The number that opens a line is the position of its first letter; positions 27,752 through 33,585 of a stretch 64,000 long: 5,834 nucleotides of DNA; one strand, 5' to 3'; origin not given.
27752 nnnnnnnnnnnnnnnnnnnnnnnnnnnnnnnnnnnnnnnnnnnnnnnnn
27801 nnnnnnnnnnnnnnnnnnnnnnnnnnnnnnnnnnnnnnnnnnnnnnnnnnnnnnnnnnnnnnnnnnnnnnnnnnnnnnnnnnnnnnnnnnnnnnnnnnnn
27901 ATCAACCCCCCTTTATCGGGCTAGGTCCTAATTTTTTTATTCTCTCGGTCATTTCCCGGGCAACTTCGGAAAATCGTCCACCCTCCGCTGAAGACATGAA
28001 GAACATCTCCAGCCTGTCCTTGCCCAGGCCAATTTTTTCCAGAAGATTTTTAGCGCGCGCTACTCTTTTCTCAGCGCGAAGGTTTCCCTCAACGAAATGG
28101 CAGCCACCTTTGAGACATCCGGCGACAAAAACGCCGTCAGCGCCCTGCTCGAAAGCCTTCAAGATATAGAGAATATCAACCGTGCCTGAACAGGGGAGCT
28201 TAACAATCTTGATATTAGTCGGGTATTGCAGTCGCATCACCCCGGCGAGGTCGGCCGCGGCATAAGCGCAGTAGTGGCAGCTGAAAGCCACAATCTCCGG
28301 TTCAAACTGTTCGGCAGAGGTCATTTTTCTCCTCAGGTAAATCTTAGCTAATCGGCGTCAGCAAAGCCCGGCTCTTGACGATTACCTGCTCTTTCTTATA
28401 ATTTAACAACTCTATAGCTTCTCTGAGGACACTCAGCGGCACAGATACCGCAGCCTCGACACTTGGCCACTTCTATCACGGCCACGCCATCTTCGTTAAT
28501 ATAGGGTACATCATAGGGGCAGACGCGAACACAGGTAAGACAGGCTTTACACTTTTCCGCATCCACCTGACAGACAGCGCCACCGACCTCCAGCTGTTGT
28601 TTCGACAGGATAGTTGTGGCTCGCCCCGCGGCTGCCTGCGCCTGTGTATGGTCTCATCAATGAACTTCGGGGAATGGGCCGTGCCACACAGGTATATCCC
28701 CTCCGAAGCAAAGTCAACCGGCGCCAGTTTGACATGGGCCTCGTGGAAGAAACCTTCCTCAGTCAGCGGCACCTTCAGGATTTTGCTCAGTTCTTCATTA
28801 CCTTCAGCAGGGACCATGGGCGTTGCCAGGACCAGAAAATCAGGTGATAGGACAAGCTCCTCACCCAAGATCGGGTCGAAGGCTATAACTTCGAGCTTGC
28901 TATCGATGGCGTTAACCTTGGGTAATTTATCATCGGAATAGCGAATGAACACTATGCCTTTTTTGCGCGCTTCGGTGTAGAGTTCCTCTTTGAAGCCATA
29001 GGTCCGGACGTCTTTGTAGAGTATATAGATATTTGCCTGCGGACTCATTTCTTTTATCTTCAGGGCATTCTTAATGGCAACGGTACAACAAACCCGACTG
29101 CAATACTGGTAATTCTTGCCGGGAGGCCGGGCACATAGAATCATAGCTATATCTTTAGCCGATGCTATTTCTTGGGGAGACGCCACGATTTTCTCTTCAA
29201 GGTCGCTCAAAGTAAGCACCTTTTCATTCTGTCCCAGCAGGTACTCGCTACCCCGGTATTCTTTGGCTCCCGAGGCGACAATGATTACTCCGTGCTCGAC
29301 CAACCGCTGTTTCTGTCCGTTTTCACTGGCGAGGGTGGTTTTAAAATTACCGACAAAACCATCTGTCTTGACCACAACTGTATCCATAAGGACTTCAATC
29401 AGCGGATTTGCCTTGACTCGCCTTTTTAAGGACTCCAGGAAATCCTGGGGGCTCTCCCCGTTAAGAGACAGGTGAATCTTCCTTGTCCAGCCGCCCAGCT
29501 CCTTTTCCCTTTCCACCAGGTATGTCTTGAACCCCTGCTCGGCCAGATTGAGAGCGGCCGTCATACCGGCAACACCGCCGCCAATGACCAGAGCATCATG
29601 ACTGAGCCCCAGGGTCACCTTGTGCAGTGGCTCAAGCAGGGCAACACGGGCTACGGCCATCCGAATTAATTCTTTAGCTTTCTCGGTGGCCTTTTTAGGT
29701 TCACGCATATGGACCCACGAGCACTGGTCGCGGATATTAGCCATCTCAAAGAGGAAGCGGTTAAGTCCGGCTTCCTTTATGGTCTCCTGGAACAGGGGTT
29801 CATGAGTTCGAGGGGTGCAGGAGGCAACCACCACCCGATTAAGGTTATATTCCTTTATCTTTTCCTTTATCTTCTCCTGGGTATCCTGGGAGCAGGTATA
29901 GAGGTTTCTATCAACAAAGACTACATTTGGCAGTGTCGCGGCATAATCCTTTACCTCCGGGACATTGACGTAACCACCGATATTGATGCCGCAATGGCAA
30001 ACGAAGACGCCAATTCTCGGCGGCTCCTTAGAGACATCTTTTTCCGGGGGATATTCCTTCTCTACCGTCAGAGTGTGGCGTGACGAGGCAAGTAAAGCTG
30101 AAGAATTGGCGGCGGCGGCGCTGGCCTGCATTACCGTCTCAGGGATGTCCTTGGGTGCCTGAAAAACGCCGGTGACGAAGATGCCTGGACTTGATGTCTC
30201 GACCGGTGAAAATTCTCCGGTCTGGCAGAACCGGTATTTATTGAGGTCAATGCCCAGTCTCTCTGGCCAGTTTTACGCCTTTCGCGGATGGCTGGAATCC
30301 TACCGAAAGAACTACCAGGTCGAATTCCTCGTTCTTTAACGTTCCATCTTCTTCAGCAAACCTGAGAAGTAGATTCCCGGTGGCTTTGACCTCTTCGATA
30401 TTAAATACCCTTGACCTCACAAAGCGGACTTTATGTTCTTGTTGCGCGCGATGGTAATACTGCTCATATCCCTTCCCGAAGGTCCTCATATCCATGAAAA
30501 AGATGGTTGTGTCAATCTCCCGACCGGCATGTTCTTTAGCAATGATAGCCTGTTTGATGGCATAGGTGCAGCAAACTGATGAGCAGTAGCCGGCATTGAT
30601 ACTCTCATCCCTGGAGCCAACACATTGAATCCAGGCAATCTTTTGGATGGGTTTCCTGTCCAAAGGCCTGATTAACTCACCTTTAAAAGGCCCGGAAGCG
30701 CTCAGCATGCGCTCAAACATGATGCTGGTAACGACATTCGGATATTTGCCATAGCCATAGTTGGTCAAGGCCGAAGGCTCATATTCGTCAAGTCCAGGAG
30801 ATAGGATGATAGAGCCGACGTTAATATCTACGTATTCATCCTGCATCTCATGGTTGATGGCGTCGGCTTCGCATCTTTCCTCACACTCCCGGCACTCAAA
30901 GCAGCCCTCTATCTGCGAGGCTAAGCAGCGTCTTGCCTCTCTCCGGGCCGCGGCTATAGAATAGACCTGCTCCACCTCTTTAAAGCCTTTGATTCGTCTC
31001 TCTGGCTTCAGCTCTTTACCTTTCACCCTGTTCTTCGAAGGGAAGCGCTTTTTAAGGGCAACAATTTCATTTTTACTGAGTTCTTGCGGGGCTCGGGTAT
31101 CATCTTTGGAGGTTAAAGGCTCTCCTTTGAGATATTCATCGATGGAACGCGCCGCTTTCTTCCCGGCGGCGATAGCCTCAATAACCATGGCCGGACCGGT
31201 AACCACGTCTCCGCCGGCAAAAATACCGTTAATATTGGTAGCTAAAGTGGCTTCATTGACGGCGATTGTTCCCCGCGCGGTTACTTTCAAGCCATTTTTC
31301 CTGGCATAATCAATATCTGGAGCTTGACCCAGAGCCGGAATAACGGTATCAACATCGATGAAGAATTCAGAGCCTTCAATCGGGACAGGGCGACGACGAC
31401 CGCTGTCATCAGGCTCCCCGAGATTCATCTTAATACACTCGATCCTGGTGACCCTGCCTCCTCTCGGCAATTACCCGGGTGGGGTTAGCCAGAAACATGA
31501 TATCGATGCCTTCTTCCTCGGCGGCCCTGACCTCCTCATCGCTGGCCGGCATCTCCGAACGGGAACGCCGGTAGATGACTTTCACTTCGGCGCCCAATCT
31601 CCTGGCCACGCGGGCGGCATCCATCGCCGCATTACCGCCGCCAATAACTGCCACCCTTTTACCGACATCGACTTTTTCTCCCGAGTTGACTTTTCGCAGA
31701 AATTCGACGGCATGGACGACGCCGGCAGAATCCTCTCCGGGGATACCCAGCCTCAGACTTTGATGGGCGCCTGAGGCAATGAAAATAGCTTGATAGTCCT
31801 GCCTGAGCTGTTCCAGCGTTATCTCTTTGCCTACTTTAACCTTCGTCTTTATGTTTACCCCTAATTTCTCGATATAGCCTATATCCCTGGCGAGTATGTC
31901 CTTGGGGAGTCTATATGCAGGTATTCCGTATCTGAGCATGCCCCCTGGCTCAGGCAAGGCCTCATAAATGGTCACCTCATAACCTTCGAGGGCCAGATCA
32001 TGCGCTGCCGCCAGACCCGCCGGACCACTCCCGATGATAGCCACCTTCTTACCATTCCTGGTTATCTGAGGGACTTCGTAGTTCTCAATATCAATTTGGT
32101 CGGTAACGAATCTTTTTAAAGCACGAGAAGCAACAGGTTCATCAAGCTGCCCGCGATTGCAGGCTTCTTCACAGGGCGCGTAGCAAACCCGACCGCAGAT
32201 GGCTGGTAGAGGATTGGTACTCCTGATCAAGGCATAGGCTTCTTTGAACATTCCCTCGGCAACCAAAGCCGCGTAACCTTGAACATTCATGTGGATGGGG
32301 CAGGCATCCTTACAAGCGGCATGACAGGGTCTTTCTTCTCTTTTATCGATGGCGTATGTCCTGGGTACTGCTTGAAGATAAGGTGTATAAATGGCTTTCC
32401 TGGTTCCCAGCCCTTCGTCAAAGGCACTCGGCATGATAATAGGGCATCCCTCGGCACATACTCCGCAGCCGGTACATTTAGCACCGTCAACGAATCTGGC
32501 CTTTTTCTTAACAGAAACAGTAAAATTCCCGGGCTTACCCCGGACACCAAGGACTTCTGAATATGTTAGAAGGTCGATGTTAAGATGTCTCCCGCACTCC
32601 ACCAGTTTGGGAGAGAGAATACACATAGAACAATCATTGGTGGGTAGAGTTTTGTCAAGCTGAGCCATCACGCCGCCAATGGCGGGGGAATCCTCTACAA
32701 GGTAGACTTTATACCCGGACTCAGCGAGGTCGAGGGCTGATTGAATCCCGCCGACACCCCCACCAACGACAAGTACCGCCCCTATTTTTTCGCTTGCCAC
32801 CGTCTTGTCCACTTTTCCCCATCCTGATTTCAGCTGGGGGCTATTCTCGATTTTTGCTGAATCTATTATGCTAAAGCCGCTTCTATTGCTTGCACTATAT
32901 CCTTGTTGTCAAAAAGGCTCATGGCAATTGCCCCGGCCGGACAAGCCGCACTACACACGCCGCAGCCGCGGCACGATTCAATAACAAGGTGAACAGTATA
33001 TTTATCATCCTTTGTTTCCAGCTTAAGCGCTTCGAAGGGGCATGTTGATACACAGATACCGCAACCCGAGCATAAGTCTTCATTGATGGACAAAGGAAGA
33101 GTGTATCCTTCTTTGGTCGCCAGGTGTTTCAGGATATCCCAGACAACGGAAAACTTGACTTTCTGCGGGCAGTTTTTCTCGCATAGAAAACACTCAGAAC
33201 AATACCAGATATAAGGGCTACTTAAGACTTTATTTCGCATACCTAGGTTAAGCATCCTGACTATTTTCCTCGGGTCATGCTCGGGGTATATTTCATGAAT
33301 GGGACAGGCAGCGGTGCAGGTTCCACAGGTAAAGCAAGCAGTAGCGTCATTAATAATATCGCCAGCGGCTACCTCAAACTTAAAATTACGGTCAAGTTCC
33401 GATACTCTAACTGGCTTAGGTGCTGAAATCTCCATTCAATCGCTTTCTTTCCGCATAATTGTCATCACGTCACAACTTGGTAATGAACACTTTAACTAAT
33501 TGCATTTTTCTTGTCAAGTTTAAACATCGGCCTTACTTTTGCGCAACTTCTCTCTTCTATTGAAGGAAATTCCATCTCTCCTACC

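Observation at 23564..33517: MetF-MetV-MvhD-HdrA(GltD-fused)-HdrC-like operon lacking HdrB, with a histidine kinase and two CheY-like receivers embedded, carried on the island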

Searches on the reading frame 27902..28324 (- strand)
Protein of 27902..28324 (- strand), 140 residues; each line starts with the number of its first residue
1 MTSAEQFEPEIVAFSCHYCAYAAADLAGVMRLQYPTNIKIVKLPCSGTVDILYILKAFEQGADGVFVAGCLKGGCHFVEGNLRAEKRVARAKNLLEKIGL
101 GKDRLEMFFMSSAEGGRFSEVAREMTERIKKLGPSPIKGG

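Call 4: search_protein_families(library=pfam, proteins=[window:27902-28324:-], max_evalue=0.01)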
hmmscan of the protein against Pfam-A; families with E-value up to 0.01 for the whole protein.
window:27902-28324:- (140 aa): 1 family
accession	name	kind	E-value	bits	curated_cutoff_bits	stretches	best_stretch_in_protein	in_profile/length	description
PF02662.21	FlpD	-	3e-50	169.8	22.3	1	11-133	1-123/123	Methyl-viologen-reducing hydrogenase, delta subunit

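Call 6: find_encoding_contigs(protein=window:27902-28324:-, flank=10000, max_places=6)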
Protein window:27902-28324:- (140 aa): 1 contig read that carries it; 1 place shown.
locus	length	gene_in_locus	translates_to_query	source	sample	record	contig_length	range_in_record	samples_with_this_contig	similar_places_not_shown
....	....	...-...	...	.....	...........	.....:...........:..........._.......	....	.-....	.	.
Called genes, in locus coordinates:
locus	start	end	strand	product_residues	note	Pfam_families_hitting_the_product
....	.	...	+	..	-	?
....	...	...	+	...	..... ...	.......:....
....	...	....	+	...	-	?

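Call 36: search_protein_families(library=ncbifam, proteins=[window:27902-28324:-], max_evalue=0.001)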
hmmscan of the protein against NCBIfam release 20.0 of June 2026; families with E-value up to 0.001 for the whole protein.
window:27902-28324:- (140 aa): 4 families
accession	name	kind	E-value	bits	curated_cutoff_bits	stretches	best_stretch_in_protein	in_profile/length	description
NF045873.1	F420_non_VhuD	exception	3.4e-53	179.3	215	1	8-138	1-131/132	F420-non-reducing hydrogenase iron-sulfur subunit VhuD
NF040770.1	hetero_SS_HdrA2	exception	3.8e-45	154.3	1100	1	3-135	642-774/777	CoB-CoM heterodisulfide reductase HdrA2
NF041891.1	hdrA_Methbact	equivalog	3.3e-11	42.1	1300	1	6-108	641-737/762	ferredoxin:CoB-CoM heterodisulfide reductase subunit HdrA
NF041778.1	hetero_SS_HdrA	equivalog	3.1e-06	25.3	1400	1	10-66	655-711/771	ferredoxin:CoB-CoM heterodisulfide reductase subunit HdrA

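Call 41: list_cluster_members(proteins=[P0001, window:27902-28324:-])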
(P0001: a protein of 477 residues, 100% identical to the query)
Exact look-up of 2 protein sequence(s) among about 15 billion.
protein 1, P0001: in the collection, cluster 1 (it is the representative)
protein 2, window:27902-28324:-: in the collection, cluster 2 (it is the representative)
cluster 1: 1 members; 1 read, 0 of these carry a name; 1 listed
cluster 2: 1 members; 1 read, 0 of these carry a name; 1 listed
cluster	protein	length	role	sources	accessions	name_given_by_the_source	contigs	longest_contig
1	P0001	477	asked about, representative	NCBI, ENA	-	-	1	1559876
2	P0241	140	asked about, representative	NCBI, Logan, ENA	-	-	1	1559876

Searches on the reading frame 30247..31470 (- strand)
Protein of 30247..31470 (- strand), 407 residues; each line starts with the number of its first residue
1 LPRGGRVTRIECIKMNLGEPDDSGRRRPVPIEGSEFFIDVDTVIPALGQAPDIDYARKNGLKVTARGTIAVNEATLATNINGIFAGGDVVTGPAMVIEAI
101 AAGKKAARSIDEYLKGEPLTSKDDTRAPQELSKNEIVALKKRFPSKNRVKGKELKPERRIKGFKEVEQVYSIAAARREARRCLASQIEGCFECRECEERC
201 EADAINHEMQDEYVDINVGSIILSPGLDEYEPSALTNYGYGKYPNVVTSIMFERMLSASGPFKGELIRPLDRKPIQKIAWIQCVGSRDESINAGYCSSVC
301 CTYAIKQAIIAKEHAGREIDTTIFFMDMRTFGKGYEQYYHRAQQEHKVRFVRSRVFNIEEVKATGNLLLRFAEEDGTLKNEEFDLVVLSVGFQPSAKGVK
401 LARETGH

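Call 4: search_protein_families(library=pfam, proteins=[window:30247-31470:-], max_evalue=0.01)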
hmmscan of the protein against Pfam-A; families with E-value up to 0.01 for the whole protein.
window:30247-31470:- (407 aa): 4 families
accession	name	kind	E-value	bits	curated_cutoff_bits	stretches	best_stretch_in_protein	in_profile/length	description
PF07992.20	Pyr_redox_2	-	1.5e-15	57.9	26.1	2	34-103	224-291/291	Pyridine nucleotide-disulphide oxidoreductase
PF13484.11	Fer4_16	-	0.0016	19.6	30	0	190-210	2-21/66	4Fe-4S double cluster binding domain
PF13183.11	Fer4_8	-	0.0066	17.4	27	0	171-202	46-66/68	4Fe-4S dicluster domain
PF13738.12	Pyr_redox_3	-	0.0092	15.7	30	0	40-87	258-305/305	Pyridine nucleotide-disulphide oxidoreductase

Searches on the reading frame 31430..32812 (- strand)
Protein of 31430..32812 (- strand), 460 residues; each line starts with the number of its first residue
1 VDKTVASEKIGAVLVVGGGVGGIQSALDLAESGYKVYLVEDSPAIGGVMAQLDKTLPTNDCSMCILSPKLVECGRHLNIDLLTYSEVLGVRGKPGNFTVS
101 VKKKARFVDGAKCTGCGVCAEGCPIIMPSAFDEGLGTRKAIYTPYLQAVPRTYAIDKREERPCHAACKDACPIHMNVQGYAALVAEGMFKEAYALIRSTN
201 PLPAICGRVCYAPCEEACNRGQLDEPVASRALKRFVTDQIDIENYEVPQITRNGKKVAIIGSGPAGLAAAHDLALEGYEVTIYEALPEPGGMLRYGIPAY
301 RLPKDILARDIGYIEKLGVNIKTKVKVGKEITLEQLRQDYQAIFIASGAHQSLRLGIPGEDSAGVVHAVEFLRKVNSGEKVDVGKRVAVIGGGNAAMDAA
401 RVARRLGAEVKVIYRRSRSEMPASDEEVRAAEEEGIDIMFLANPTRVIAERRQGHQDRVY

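Call 4: search_protein_families(library=pfam, proteins=[window:31430-32812:-], max_evalue=0.01)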
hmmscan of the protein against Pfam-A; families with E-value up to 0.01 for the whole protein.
window:31430-32812:- (460 aa): 30 families (the best 25 are shown)
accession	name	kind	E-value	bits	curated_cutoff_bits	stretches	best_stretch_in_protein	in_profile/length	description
PF07992.20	Pyr_redox_2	-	1.3e-35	123.7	26.1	2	255-452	1-214/291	Pyridine nucleotide-disulphide oxidoreductase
PF14691.11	Fer4_20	-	1.3e-19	70.5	25.8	1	163-241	27-109/113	Dihydroprymidine dehydrogenase domain II, 4Fe-4S cluster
PF00070.33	Pyr_redox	-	3.2e-19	69.7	22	2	386-449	1-68/82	Pyridine nucleotide-disulphide oxidoreductase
PF13450.12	NAD_binding_8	-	1.4e-17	64.1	21.9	2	259-293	1-35/68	NAD(P)-binding Rossmann-like domain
PF12831.13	FAD_oxidored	-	1.4e-16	61.3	27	2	13-50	2-39/416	FAD dependent oxidoreductase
PF13738.12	Pyr_redox_3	-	9e-16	58.4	30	1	327-425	110-205/305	Pyridine nucleotide-disulphide oxidoreductase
PF01266.30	DAO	-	2.4e-12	47.5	27.9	2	256-291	1-37/353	FAD dependent oxidoreductase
PF01262.27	AlaDh_PNT_C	-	3.8e-12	46.5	23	1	386-418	30-62/214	Alanine dehydrogenase/PNT, C-terminal domain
PF00890.30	FAD_binding_2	-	4.3e-12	46.4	20.4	2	257-291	2-36/414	FAD binding domain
PF01134.28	GIDA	-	5.3e-11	42.6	22.1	1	13-46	2-29/391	Glucose inhibited division protein A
PF03486.20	HI0933_like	-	3.3e-10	40.3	50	1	256-290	2-36/244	HI0933-like protein Rossmann domain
PF01494.25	FAD_binding_3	-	3.6e-08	33.5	22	1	256-286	3-33/349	FAD binding domain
PF13241.12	NAD_binding_7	-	3.9e-08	34.3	22.1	0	384-434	7-54/104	Putative NAD(P)-binding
PF01946.23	Thi4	-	2.8e-06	27.2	26.2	1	256-292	19-56/235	Thi4 family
PF02737.24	3HCDH_N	-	1.6e-05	25.4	22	0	256-285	1-30/180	3-hydroxyacyl-CoA dehydrogenase, NAD binding domain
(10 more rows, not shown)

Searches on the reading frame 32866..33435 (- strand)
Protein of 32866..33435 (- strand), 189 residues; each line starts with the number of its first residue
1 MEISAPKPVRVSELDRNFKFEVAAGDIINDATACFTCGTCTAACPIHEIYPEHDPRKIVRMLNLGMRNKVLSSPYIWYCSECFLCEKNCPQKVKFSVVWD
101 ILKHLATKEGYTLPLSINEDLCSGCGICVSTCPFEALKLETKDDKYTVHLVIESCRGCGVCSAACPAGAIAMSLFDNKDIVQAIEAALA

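Call 4: search_protein_families(library=pfam, proteins=[window:32866-33435:-], max_evalue=0.01)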
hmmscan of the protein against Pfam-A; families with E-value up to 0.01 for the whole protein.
window:32866-33435:- (189 aa): 14 families
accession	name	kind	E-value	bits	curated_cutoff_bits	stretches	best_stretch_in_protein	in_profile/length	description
PF13187.11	Fer4_9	-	1.1e-16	60.9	27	3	122-170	2-52/52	4Fe-4S dicluster domain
PF13237.11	Fer4_10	-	2.9e-16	59.6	25.5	2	116-166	3-53/53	4Fe-4S dicluster domain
PF00037.32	Fer4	-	1.2e-15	57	21.1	2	116-138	2-24/24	4Fe-4S binding domain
PF13534.11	Fer4_17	-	1.5e-15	57.9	22.2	1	33-93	1-60/61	4Fe-4S dicluster domain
PF12838.12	Fer4_7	-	1.9e-15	57.5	27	2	122-169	2-52/52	4Fe-4S dicluster domain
PF13183.11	Fer4_8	-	5.9e-14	52.8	27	1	31-93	2-68/68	4Fe-4S dicluster domain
PF12797.12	Fer4_2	-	1.4e-13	50.2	24.5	3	116-134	4-22/22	4Fe-4S binding domain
PF12837.12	Fer4_6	-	2.8e-13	49.6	25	2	117-137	4-24/24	4Fe-4S binding domain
PF14697.11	Fer4_21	-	9.8e-12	45.3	35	1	117-172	3-59/59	4Fe-4S dicluster domain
PF25160.1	LdpA_Fe-S-bd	-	1.2e-10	41.4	27.6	2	150-172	23-45/49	LdpA Fe-S cluster-binding domain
PF12800.12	Fer4_4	-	3.8e-10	39.6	24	3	120-134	2-16/17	4Fe-4S binding domain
PF13484.11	Fer4_16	-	7.5e-10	39.9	30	1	155-177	2-26/66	4Fe-4S double cluster binding domain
PF12798.12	Fer4_3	-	1.7e-07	32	27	0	122-136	1-15/15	4Fe-4S binding domain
PF17179.9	Fer4_22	-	5.8e-05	24.3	27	0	144-167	70-93/95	4Fe-4S dicluster domain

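Call 36: search_protein_families(library=ncbifam, proteins=[window:32866-33435:-], max_evalue=0.001)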
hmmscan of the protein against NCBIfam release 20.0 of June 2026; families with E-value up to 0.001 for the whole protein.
window:32866-33435:- (189 aa): 100 families (the best 25 are shown)
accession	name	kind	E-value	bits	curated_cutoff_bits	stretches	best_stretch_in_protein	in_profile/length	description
TIGR03290.1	CoB_CoM_SS_C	equivalog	8.3e-22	77.7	160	1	32-111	2-80/144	CoB--CoM heterodisulfide reductase subunit C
NF040770.1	hetero_SS_HdrA2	exception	4.4e-16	58.2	1100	1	116-188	573-641/777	CoB-CoM heterodisulfide reductase HdrA2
NF041779.1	hetero_SS_HdrC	equivalog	8.5e-15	54.7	350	1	33-112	32-109/198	ferredoxin:CoB-CoM heterodisulfide reductase subunit HdrC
NF041890.1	hdrC_Methbact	equivalog_domain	2.1e-14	53.6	270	1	32-111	29-106/192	ferredoxin:CoB-CoM heterodisulfide reductase subunit HdrC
NF042909.1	FMH_DH_FwdF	exception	3e-14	52.9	375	1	78-144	16-79/336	tungsten-dependent formylmethanofuran dehydrogenase subunit FwdF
TIGR02512.1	FeFe_hydrog_A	subfamily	4.6e-14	52.1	405.95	1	79-141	9-71/375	[FeFe] hydrogenase, group A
NF040864.1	HgcB_ferredoxin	equivalog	2.9e-13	49.5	99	1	115-172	9-63/93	mercury methylation ferredoxin HgcB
TIGR02179.1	PorD_KorD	subfamily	1.1e-12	47.9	60.05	2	79-141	27-76/78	2-oxoacid:acceptor oxidoreductase, delta subunit, pyruvate/2-ketoisovalerate family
NF040684.1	PorD_Arch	equivalog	1.3e-12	47.6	120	2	116-140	58-82/85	pyruvate synthase subunit PorD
NF038018.1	qmoC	equivalog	1.4e-11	44.5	300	1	30-109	16-94/360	quinone-interacting membrane-bound oxidoreductase complex subunit QmoC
NF041778.1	hetero_SS_HdrA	equivalog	3.7e-11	41.6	1400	1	116-186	583-649/771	ferredoxin:CoB-CoM heterodisulfide reductase subunit HdrA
NF045874.1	Vhu_polyferre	exception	5.4e-11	41.8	600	1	78-173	227-312/381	F420-non-reducing hydrogenase associated-polyferredoxin VhuB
NF007205.0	PRK09626.1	equivalog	6.4e-11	42.2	93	2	112-144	9-41/105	2-oxoglutarate-acceptor oxidoreductase subunit OorD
TIGR01971.1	NuoI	subfamily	8.4e-11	41.5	113.05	1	79-142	44-103/121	NADH-quinone oxidoreductase, chain I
NF045490.1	FdxA_Protbact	equivalog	9.1e-11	41.9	135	1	115-146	33-64/104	ferredoxin FdxA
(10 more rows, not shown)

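Call 56: find_encoding_contigs(protein=window:32866-33435:-, flank=10000, max_places=5)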
Protein window:32866-33435:- (189 aa): no gene with exactly this product is on record in the collection.
